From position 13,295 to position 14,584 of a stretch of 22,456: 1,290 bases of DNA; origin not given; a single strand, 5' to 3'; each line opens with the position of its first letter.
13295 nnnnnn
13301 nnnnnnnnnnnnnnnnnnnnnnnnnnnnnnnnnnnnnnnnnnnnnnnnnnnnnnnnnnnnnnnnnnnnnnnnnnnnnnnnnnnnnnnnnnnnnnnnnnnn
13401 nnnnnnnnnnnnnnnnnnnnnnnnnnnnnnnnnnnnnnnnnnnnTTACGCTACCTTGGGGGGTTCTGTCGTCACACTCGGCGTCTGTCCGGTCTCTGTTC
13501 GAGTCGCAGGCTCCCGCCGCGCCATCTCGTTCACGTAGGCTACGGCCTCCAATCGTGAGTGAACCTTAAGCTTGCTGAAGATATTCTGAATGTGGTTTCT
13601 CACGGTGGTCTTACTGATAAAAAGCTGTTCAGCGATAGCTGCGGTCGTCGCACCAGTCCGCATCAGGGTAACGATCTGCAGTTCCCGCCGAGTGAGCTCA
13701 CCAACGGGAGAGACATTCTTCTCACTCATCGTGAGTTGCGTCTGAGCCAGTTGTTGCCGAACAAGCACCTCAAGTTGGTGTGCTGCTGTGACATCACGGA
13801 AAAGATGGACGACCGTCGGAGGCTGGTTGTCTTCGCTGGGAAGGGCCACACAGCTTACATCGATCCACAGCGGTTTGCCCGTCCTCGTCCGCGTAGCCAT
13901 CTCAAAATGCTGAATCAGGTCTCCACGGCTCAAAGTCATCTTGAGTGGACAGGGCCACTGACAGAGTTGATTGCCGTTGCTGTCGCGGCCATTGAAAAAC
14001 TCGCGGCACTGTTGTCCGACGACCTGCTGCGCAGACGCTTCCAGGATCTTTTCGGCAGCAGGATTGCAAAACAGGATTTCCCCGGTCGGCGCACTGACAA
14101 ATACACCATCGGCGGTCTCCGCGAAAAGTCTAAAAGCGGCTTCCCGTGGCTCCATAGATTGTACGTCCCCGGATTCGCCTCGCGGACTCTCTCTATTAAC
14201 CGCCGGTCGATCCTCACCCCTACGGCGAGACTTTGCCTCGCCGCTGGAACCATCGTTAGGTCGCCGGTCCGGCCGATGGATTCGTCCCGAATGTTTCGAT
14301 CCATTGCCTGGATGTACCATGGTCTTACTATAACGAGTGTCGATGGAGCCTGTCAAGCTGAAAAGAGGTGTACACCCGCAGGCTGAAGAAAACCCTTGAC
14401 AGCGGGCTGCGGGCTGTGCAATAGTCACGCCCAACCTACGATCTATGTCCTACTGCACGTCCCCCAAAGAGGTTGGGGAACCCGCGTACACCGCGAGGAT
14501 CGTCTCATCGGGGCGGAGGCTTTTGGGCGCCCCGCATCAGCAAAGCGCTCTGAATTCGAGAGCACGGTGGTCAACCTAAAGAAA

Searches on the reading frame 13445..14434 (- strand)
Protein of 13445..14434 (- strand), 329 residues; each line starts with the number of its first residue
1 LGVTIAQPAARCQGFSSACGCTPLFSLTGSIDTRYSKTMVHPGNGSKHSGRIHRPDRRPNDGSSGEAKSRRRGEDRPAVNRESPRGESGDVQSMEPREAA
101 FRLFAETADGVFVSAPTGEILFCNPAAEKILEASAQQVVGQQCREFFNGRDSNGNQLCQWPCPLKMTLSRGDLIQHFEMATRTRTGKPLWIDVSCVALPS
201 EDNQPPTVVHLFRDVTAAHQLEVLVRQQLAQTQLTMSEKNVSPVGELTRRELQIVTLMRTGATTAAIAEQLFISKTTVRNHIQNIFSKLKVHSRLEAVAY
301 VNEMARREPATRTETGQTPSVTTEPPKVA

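Call 10: search_protein_families(library=pfam, proteins=[window:13445-14434:-])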
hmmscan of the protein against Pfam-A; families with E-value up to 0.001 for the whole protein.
window:13445-14434:- (329 aa): 8 families
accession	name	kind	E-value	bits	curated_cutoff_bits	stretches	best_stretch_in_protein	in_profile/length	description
PF00196.25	GerE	-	1.4e-18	66.7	23.5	1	247-300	3-56/57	Bacterial regulatory proteins, luxR family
PF13426.13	PAS_9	-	5.1e-16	59.3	27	1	109-217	2-103/103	PAS domain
PF00989.32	PAS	-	1.7e-10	41.3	22.6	1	104-215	7-113/113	PAS fold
PF08448.16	PAS_4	-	5.9e-09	36.6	23.1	1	107-219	4-109/110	PAS fold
PF13384.12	HTH_23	-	2.7e-05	24.3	24.6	1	249-283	5-39/50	Homeodomain-like domain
PF13188.13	PAS_8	-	0.00021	21.5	21.8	1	103-151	6-51/65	PAS domain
PF04545.22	Sigma70_r4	-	0.00058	19.8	24.1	0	246-290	4-49/50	Sigma-70, region 4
PF08279.18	HTH_11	-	0.00063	20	25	0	250-287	1-41/55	HTH domain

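Call 32: search_solved_structures(query=window:13445-14320:-, max_evalue=0.001)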
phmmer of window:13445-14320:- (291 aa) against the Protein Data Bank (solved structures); distinct sequences matched with E-value up to 0.001: 29.
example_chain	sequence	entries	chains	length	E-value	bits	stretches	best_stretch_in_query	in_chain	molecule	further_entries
3kln_A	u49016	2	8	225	4.9e-10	42.4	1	206-263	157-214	Transcriptional regulator, LuxR family | Transcriptional regulator VpsT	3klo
7x1k_A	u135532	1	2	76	3.7e-09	39.6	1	204-261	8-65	Chemotaxis protein CheY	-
1fse_A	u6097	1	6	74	5.3e-09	39.1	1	199-266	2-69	GERE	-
5hev_A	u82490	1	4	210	1.8e-08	37.3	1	186-263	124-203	Response regulator protein VraR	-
4wt0_B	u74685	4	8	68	7.7e-08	35.3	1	208-263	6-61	Response regulator receiver domain protein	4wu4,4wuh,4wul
4wsz_A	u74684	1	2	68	1e-07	34.8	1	208-263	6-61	Response regulator receiver domain protein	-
1zlj_A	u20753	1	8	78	3.6e-07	33.1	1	204-271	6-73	Dormancy Survival Regulator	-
1zlk_A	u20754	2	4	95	5.4e-07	32.5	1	204-271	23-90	Dormancy Survival Regulator | TWO COMPONENT TRANSCRIPTIONAL REGULATORY PROTEIN DEVR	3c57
3c3w_A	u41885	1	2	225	6.5e-07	32.2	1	194-271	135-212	TWO COMPONENT TRANSCRIPTIONAL REGULATORY PROTEIN DEVR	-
1je8_A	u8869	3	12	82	1e-06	31.6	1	205-265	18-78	Nitrate/Nitrite Response Regulator Protein NARL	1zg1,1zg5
7ve4_A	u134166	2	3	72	1e-06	31.6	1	208-263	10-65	DNA-binding response regulator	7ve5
4ldz_A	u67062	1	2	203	1.3e-06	31.3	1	201-263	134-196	Transcriptional regulatory protein DesR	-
8u3b_G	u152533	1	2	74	1.3e-06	31.3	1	206-265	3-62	Nitrate/nitrite response regulator protein NarL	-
2rnj_A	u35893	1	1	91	1.6e-06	31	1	207-263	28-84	Response regulator protein vraR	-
1a04_A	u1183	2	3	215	3.6e-06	29.8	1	203-265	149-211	NITRATE/NITRITE RESPONSE REGULATOR PROTEIN NARL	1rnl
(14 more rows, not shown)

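Call 49: search_protein_families(library=ncbifam, proteins=[window:13445-14320:-], max_evalue=0.001)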
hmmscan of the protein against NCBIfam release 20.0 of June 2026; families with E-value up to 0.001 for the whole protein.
window:13445-14320:- (291 aa): 30 families (the best 25 are shown)
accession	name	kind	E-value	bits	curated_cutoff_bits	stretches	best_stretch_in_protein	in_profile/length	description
NF007505.1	PRK10100.1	equivalog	5e-15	55.7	250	1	152-266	90-202/204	biofilm master transcriptional regulator CsgD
TIGR03020.2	EpsA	equivalog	8.3e-14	51.8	170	1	185-263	166-245/247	XrtB/PEP-CTERM-associated transcriptional regulator EpsA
NF047785.1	respo_reg_MadR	equivalog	6.2e-13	48.6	300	1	200-261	140-201/209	MadR family response regulator transcription factor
NF052366.1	photon_PedR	equivalog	8.9e-13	48.2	120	1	208-262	2-56/74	photosynthetic electron transport-dependent transcriptional regulator PedR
NF007018.1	PRK09483.1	equivalog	9.5e-11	41.7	280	1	162-259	103-199/217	UvrY/SirA/GacA family response regulator transcription factor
NF007935.0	PRK10651.1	equivalog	1.3e-10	40.8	250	1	189-266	136-213/216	two-component system response regulator NarL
TIGR00229.1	sensory_box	domain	1.4e-10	41.4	22.9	1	59-184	3-123/126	PAS domain S-box protein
NF003420.0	PRK04841.1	equivalog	1.7e-10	39.6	537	1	208-266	838-896/903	HTH-type transcriptional regulator MalT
NF041232.1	BagY_FevT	exception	4e-10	39.1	700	1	207-263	295-351/367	LuxR family transcriptional regulator BagY/FevT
NF011896.0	PRK15369.1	equivalog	9.8e-10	38.4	242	1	194-266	134-207/211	two component system response regulator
NF008468.0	PRK11360.1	equivalog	1.9e-09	36.5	646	1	65-190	273-390/616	two-component system sensor histidine kinase AtoS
NF007708.0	PRK10403.1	equivalog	3.3e-09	36.5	343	1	185-260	132-205/215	nitrate/nitrite response regulator protein NarP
NF007403.0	PRK09935.1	equivalog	9.5e-09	35.2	271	1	195-264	136-205/210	fimbria biosynthesis transcriptional regulator FimZ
TIGR03541.1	reg_near_HchA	equivalog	1.9e-07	30.8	215.6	1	185-261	148-224/232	PA1136 family autoinducer-binding transcriptional regulator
NF052445.1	RespRegMctR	equivalog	6.2e-07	29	300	1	196-265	132-201/205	two-component system response regulator MctR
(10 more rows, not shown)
